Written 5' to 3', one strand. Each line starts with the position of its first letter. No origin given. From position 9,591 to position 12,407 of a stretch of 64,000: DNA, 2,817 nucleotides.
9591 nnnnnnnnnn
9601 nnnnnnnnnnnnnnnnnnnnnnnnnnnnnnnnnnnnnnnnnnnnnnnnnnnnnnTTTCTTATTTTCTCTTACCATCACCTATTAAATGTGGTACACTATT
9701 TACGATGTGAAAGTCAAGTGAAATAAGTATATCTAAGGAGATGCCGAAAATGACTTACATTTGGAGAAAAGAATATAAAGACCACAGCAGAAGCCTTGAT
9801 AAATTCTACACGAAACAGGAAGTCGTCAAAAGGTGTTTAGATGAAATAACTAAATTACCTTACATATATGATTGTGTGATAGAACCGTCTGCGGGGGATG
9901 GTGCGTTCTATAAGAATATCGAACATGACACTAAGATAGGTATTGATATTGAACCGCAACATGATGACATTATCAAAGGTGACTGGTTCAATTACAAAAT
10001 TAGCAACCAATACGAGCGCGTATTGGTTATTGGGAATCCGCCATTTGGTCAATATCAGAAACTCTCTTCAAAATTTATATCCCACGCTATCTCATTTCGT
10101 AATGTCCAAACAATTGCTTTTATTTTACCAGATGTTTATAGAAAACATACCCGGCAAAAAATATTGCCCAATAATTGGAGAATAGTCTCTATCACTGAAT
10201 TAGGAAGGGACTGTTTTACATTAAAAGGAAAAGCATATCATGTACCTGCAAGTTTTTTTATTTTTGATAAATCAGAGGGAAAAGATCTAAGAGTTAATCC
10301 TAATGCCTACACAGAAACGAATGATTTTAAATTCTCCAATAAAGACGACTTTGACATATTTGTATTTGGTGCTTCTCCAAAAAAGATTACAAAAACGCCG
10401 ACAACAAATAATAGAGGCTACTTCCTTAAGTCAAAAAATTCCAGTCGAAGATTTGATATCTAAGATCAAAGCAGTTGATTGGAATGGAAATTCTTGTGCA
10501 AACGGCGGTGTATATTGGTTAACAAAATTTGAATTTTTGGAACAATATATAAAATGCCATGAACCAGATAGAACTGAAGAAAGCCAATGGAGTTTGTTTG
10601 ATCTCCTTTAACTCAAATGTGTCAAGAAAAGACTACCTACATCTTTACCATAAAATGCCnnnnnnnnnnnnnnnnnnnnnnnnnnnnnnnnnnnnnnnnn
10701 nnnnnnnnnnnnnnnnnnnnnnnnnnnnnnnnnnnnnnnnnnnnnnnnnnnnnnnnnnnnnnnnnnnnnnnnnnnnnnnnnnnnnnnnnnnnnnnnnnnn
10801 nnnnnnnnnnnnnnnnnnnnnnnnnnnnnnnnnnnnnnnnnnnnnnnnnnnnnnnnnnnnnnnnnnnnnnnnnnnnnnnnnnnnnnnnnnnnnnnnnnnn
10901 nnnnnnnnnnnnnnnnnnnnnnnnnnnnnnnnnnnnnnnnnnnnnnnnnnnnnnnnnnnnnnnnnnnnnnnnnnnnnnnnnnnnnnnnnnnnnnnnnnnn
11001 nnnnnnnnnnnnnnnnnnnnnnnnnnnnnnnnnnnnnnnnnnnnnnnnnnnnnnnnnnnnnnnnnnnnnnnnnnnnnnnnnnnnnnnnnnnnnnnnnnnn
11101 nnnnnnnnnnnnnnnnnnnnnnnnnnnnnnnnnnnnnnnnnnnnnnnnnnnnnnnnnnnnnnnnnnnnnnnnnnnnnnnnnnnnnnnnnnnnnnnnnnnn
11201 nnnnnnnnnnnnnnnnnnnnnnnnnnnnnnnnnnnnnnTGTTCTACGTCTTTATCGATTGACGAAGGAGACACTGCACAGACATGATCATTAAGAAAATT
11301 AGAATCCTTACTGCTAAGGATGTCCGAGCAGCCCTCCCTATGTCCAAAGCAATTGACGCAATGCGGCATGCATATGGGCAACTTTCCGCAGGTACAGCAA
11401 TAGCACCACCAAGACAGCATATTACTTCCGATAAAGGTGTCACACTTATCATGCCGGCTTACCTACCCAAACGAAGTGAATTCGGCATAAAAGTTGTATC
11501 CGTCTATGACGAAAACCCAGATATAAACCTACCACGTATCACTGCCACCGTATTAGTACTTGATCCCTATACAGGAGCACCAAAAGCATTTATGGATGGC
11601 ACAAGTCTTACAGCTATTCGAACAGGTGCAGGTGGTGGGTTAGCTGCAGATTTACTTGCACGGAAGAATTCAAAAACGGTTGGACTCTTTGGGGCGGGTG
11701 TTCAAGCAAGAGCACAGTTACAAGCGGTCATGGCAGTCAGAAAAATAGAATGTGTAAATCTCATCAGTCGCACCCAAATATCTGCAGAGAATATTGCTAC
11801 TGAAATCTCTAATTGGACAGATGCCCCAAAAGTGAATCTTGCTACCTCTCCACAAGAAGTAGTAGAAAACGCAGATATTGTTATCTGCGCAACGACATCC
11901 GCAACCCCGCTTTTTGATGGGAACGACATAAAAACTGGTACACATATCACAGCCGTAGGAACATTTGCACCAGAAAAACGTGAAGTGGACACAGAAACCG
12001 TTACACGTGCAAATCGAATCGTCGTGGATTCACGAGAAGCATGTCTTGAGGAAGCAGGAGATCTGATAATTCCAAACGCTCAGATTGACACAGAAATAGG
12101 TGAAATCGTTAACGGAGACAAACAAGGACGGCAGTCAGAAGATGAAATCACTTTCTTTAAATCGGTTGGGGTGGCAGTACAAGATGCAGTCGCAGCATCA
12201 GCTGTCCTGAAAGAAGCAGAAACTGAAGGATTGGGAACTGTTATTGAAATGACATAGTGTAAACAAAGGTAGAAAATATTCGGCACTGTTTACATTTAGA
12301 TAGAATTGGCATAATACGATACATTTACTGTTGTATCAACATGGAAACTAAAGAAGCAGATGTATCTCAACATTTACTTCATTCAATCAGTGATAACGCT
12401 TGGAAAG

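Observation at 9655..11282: AT-rich 1.6-kb islet carrying a TaqI-like N6-adenine methyltransferase and a partner ORF, bounded by a 26-bp direct repeat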

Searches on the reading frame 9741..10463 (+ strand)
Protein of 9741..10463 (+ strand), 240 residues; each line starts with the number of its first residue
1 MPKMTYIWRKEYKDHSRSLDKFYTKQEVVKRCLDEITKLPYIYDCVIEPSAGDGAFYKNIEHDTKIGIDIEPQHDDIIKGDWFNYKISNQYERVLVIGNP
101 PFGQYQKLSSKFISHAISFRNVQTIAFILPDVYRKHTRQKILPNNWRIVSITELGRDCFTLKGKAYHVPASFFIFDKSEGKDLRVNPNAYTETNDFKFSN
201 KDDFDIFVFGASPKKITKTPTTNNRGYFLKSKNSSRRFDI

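Call 4: search_protein_families(library=pfam, proteins=[window:9741-10463:+], max_evalue=0.1)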
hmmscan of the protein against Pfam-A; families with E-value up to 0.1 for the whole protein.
window:9741-10463:+ (240 aa): 0 families

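Call 5: search_protein_families(library=ncbifam, proteins=[window:9741-10463:+], max_evalue=0.1)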
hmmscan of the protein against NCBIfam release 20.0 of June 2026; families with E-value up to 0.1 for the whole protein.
window:9741-10463:+ (240 aa): 0 families

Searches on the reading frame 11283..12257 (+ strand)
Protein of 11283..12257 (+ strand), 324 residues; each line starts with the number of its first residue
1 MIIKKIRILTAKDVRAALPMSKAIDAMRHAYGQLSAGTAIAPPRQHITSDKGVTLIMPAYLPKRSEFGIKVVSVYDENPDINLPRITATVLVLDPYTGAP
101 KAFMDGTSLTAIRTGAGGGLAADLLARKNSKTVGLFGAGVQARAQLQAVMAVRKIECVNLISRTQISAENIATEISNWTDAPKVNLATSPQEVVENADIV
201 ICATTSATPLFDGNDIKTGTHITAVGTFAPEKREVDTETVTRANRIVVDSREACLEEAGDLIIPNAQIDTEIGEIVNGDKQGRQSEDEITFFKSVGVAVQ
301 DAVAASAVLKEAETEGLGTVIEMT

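Call 4: search_protein_families(library=pfam, proteins=[window:11283-12257:+], max_evalue=0.1)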
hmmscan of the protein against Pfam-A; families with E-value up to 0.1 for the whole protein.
window:11283-12257:+ (324 aa): 3 families
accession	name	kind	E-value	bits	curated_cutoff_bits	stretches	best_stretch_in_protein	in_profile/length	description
PF02423.21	OCD_Mu_crystall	-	6.1e-74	249.3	24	1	8-313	5-311/314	Ornithine cyclodeaminase/mu-crystallin family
PF01488.26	Shikimate_DH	-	2e-07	31.6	24.3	1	120-219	2-98/138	Shikimate / quinate 5-dehydrogenase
PF03807.23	F420_oxidored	-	0.01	16.8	21.6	1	132-204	1-67/94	NADP oxidoreductase coenzyme F420-dependent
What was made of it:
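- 11283..12257 (+): Right flank: ornithine cyclodeaminase/mu-crystallin family gene, probably a pyrroline-2-carboxylate reductase and so the pathway partner of the left flank. It is not part of the cassette. Pfam PF02423 at E 6e-74 (call 4).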

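Call 5: search_protein_families(library=ncbifam, proteins=[window:11283-12257:+], max_evalue=0.1)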
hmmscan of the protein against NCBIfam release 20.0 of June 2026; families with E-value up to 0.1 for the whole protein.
window:11283-12257:+ (324 aa): 17 families
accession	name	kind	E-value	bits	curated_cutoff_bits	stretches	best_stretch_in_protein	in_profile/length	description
NF006379.0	PRK08618.1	equivalog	9.9e-94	314.3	417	1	7-322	2-325/326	ornithine cyclodeaminase family protein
NF004793.0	PRK06141.1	equivalog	4.7e-72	242.6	322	1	7-313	2-312/314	bifunctional Delta(1)-pyrroline-2-carboxylate/Delta(1)-piperideine-2-carboxylate reductase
TIGR02371.1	ala_DH_arch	equivalog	1.7e-71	241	409.15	1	7-323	3-324/325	alanine dehydrogenase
NF006141.0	PRK08291.1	equivalog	3e-61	207.2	408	1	4-322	2-329/330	cyclodeaminase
TIGR02992.1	ectoine_eutC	equivalog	3.7e-54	184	471.65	1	6-322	1-326/326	ectoine utilization protein EutC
NF005603.0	PRK07340.1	equivalog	7.5e-52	176.5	266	1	5-312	3-303/307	delta(1)-pyrroline-2-carboxylate reductase family protein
NF005296.0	PRK06823.1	equivalog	3.2e-49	167.6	438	1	7-312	2-313/315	ornithine cyclodeaminase family protein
TIGR03944.1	dehyd_SbnB_fam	equivalog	1.2e-44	152.7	326.9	1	7-322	2-325/327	2,3-diaminopropionate biosynthesis protein SbnB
NF045643.1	ImmsucRedBhcD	equivalog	3.4e-43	148.2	500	1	8-322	3-320/321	iminosuccinate reductase BhcD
NF005762.1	PRK07589.1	equivalog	3.1e-39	134.9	350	1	43-323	43-320/334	ornithine cyclodeaminase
NF045512.1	PyrPipCarbRedLhpI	equivalog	3.3e-39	134.8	400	1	9-310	3-295/298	bifunctional Delta(1)-pyrroline-2-carboxylate/Delta(1)-piperideine-2-carboxylate reductase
NF004848.0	PRK06199.1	subfamily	6.4e-35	120.9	362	2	55-251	79-279/379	tyramine oxidase subunit B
NF005011.0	PRK06407.1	subfamily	7.6e-32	110.7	337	1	8-311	4-298/302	ornithine cyclodeaminase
NF001310.0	PRK00258.1-2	equivalog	6.6e-07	28.7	221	1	116-207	103-197/279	shikimate dehydrogenase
TIGR01035.1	hemA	equivalog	1.9e-05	23.8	209.55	1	123-217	173-261/416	glutamyl-tRNA reductase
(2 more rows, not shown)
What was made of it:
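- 11283..12257 (+): NCBIfam matches are all below their cut-offs (call 5).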

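Call 64: find_related_loci(query=window:11283-12254:+, collection=metagenome_contigs, flank=4000)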
Query window:11283-12254:+ (324 aa) in metagenome_contigs; peptide patterns used: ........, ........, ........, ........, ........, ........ (x = any residue, [..] = any of these).
201 stretches matched a pattern; 50 encode a relative of the query (tblastn E <= 1e-3); 50 distinct loci.
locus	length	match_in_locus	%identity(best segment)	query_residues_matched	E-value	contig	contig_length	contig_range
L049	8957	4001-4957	82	5-323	4e-176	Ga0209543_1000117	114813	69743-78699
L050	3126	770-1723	72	5-323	2e-159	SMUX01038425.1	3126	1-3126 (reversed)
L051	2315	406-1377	52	2-323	6e-98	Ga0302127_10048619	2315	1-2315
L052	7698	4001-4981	49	8-323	1e-89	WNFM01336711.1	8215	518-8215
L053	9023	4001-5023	48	8-323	9e-88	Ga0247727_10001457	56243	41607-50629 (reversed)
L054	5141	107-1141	47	4-323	1e-87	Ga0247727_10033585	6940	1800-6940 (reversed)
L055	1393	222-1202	49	8-323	1e-93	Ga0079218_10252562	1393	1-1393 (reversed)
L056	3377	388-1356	48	3-323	1e-87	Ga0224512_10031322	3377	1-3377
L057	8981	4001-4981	48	8-323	1e-88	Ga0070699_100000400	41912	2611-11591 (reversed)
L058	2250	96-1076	49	8-323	1e-88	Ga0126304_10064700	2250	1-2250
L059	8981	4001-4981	49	8-323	5e-90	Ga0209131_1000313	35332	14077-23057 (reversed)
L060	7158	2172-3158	45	5-323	1e-83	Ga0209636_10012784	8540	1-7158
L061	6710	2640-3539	50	8-296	1e-82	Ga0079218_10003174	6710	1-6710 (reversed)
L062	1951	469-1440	47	8-323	1e-86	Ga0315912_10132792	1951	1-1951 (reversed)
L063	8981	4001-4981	46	8-323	3e-82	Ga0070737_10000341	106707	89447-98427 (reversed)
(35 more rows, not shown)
